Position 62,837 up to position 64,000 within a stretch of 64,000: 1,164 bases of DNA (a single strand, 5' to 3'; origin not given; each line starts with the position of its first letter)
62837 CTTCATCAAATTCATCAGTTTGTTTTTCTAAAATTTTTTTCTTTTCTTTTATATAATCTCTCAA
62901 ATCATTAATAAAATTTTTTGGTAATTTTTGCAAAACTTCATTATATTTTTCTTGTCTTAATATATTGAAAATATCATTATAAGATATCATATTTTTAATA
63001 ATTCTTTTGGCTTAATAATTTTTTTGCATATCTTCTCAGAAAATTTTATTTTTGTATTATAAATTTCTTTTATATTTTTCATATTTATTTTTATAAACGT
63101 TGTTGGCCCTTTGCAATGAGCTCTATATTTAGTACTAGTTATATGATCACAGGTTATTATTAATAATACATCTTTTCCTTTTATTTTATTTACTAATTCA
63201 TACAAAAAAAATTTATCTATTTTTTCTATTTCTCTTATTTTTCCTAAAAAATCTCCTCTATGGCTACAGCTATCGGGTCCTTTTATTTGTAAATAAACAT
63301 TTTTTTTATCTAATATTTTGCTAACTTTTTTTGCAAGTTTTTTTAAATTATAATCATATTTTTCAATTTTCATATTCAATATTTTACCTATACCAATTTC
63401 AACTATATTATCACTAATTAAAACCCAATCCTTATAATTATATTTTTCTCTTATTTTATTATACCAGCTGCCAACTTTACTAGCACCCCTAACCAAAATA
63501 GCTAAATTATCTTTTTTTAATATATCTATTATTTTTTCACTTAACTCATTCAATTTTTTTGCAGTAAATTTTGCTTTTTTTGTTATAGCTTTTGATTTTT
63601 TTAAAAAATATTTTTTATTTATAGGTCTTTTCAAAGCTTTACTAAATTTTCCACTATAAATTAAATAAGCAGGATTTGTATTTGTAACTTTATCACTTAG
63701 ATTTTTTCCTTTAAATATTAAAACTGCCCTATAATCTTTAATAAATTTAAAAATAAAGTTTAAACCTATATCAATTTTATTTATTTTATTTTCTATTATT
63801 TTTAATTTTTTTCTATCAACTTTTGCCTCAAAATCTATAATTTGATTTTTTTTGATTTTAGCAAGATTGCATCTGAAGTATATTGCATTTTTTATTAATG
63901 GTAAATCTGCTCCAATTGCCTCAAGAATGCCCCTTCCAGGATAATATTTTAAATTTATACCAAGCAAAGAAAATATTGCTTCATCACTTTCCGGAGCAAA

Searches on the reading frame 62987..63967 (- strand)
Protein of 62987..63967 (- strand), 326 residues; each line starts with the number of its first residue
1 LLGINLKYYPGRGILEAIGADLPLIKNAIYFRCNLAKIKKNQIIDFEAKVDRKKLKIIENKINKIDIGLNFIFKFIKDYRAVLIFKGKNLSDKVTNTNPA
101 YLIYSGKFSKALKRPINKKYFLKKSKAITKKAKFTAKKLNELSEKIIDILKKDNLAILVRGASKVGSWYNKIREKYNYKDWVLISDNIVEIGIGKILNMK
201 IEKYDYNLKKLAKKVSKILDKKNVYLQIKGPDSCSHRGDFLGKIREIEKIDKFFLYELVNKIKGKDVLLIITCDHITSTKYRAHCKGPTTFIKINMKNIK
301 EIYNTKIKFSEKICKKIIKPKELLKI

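Call 9: search_protein_families(library=pfam, proteins=[window:62987-63967:-], max_evalue=0.00001)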
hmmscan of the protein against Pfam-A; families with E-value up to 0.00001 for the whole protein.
window:62987-63967:- (326 aa): 2 families
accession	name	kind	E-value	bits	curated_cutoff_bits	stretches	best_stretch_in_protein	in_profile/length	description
PF10143.14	PhosphMutase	-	5.7e-24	85.4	21.5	1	1-153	27-167/170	2,3-bisphosphoglycerate-independent phosphoglycerate mutase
PF01676.23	Metalloenzyme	-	3.4e-12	46.8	24.3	1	205-296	128-223/252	Metalloenzyme superfamily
